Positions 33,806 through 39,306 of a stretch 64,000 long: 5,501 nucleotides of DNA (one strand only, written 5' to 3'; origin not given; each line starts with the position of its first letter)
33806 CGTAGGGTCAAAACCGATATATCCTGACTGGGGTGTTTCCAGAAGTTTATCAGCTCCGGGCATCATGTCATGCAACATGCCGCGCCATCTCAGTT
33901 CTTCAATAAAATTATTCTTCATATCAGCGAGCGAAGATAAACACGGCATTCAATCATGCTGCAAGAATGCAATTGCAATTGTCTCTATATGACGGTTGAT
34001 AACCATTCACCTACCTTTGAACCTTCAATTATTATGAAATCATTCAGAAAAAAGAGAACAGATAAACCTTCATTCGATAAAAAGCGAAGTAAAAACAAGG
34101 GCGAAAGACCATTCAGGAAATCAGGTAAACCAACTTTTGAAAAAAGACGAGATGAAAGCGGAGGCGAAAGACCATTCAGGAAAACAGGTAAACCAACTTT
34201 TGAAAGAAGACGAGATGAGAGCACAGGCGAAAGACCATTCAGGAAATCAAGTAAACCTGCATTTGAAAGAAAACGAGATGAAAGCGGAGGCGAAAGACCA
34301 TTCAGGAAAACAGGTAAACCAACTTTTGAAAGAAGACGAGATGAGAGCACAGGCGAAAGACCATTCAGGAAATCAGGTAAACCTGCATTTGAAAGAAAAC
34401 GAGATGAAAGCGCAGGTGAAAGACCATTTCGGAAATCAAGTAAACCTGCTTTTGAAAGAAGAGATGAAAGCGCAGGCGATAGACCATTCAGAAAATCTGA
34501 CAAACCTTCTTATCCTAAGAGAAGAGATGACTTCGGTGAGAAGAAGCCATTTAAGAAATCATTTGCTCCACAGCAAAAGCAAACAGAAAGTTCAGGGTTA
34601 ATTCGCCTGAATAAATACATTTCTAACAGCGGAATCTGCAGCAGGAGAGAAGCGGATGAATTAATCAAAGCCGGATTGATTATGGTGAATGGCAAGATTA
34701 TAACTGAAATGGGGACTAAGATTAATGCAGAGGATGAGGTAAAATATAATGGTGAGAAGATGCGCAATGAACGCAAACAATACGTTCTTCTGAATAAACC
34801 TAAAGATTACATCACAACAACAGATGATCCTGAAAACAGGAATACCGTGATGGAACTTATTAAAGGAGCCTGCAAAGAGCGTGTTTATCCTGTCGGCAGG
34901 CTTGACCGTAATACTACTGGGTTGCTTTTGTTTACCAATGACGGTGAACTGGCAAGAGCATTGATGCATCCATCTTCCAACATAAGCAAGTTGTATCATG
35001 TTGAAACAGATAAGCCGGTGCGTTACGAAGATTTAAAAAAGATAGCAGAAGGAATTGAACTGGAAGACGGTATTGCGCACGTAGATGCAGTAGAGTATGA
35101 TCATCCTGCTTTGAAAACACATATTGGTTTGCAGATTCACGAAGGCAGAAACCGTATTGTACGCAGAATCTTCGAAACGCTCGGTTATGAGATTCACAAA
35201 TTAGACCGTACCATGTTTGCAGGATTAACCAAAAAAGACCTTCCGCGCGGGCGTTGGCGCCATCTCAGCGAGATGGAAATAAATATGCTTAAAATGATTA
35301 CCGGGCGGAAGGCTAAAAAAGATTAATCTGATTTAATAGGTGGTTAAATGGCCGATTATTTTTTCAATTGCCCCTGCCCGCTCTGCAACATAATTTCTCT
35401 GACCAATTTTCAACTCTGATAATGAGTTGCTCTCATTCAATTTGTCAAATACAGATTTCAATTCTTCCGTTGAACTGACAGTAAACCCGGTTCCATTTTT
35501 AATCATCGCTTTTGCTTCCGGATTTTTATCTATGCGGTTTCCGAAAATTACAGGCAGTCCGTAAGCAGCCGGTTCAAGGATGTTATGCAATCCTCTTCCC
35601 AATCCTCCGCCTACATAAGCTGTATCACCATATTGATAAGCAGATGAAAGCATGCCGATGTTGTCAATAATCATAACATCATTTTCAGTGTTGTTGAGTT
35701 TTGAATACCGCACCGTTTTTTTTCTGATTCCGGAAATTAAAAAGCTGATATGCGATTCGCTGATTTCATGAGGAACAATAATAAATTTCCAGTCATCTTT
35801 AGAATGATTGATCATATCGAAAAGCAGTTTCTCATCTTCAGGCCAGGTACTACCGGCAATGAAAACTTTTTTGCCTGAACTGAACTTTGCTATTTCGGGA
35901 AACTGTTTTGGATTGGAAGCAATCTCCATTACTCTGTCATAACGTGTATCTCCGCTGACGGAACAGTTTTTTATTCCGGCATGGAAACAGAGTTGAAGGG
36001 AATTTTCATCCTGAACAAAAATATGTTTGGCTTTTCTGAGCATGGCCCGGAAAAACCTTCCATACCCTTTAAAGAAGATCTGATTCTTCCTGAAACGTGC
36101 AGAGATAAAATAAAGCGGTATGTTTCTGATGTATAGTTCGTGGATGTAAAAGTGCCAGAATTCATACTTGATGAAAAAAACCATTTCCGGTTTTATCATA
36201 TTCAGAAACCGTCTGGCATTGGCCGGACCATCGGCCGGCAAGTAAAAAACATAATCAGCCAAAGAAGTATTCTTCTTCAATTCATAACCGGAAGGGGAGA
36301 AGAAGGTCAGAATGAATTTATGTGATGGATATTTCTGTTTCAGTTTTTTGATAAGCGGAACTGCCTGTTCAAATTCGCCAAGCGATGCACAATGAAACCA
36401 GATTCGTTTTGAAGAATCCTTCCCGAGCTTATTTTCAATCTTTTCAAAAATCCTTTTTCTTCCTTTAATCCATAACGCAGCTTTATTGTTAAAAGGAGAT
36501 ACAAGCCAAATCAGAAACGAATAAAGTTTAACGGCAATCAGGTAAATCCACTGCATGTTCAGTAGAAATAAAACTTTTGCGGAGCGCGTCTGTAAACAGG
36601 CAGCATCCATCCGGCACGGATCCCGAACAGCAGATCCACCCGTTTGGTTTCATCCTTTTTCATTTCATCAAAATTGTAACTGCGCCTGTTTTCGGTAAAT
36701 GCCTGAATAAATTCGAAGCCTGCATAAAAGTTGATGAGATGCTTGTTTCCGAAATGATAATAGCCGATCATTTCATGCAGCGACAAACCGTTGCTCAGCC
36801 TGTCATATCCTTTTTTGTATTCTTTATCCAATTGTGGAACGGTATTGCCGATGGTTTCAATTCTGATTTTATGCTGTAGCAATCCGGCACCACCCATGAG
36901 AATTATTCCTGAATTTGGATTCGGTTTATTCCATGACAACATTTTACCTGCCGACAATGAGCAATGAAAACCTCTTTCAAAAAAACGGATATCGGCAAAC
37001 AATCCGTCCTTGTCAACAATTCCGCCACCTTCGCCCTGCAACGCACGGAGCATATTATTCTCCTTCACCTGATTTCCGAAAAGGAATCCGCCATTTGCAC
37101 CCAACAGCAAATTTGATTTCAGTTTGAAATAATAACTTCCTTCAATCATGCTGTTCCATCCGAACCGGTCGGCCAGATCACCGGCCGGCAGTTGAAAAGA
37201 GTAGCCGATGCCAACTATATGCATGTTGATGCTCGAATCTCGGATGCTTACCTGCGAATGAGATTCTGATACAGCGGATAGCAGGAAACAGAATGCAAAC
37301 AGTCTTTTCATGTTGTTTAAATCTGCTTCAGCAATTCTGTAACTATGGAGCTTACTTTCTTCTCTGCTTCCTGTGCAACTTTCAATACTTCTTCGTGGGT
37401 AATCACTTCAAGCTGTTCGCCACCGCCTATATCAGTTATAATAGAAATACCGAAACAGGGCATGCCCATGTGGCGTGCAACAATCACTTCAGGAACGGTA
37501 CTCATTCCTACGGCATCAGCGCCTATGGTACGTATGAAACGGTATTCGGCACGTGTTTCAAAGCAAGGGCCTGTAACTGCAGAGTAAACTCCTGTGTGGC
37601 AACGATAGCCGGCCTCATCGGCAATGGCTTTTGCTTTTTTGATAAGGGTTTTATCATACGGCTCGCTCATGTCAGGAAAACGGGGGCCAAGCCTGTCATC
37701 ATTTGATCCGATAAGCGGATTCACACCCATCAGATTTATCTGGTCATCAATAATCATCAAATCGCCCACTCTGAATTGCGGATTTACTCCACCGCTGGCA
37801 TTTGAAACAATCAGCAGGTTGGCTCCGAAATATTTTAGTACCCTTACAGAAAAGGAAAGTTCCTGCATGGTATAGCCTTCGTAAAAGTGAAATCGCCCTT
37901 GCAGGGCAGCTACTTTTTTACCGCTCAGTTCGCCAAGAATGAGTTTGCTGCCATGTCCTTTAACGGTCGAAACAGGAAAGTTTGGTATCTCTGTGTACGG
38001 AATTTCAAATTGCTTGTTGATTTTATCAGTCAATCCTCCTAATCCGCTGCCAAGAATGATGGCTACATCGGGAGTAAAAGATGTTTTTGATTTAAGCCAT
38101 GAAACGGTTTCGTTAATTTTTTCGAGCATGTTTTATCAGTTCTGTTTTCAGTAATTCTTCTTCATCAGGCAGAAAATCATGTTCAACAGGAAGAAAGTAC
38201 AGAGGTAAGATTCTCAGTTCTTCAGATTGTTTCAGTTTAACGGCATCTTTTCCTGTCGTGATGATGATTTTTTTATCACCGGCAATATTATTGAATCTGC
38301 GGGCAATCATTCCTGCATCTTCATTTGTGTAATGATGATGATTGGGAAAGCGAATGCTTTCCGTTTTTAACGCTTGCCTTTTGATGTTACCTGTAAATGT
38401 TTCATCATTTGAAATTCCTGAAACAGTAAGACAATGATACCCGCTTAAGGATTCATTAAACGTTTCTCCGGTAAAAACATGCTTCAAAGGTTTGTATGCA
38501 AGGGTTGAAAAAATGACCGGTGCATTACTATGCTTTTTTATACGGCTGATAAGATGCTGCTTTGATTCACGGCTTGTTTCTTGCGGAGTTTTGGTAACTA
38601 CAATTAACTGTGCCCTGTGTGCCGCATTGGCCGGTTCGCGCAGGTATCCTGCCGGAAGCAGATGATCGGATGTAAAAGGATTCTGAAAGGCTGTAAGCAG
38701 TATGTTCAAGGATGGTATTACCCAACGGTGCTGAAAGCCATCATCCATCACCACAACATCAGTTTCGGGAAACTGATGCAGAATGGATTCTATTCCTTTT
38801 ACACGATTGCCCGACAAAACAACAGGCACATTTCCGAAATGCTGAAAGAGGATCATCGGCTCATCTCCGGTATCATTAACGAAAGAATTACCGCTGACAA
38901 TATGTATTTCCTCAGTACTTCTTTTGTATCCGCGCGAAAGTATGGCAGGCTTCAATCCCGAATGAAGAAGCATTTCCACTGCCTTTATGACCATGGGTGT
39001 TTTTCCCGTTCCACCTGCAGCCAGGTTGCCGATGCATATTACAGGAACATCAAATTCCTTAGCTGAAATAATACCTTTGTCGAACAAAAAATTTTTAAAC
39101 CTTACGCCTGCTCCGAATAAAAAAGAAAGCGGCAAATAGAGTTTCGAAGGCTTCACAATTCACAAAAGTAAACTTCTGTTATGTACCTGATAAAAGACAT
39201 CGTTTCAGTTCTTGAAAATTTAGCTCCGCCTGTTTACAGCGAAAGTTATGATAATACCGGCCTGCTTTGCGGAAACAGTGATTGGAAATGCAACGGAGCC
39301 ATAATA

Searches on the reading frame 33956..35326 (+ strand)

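Call 62: search_protein_families(library=pfam, proteins=[window:33956-35326:+], max_evalue=0.00001)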
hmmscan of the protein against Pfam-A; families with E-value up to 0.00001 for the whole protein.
window:33956-35326:+ (456 aa): 2 families
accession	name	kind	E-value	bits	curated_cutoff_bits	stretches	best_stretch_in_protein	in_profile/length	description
PF00849.27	PseudoU_synth_2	-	2.6e-23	83.4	26.8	1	275-407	1-151/152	RNA pseudouridylate synthase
PF01479.30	S4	-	1.1e-11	44.7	22.8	1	217-262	2-48/48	S4 domain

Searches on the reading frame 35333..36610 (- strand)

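Call 62: search_protein_families(library=pfam, proteins=[window:35333-36610:-], max_evalue=0.00001)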
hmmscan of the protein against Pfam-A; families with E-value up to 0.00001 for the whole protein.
window:35333-36610:- (425 aa): 1 family
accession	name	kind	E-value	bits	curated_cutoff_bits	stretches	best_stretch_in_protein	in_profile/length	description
PF04413.22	Glycos_transf_N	-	4e-44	150.7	23.9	1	61-226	12-179/179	3-Deoxy-D-manno-octulosonic-acid transferase (kdotransferase)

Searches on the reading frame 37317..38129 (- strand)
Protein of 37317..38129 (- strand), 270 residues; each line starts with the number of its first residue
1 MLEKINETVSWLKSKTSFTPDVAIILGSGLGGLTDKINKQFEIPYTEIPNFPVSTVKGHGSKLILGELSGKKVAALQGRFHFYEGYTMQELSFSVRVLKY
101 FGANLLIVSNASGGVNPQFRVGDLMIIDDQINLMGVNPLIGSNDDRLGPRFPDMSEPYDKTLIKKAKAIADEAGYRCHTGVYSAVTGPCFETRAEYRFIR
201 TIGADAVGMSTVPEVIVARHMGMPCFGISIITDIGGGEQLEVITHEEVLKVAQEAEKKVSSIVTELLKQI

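Call 63: search_protein_families(library=pfam, proteins=[window:37317-38129:-], max_evalue=0.00001)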
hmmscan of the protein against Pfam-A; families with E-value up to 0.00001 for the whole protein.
window:37317-38129:- (270 aa): 1 family
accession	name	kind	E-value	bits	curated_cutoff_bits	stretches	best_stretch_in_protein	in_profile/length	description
PF01048.26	PNP_UDP_1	-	7.5e-60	202.7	25.1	1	22-268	2-233/233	Phosphorylase superfamily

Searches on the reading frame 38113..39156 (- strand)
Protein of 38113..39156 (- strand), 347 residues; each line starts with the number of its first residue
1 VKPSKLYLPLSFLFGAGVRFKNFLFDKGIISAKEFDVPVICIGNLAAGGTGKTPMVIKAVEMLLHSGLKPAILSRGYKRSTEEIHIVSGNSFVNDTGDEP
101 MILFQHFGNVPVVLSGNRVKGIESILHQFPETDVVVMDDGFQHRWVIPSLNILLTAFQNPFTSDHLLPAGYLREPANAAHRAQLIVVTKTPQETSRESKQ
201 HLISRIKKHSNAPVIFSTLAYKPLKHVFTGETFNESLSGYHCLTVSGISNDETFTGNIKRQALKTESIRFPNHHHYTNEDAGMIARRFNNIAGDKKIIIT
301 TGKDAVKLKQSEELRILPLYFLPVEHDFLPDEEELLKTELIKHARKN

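Call 63: search_protein_families(library=pfam, proteins=[window:38113-39156:-], max_evalue=0.00001)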
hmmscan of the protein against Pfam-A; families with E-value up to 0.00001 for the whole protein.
window:38113-39156:- (347 aa): 1 family
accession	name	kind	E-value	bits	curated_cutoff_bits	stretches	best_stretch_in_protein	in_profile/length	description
PF02606.20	LpxK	-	1.7e-79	267.7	27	1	6-336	4-323/328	Tetraacyldisaccharide-1-P 4'-kinase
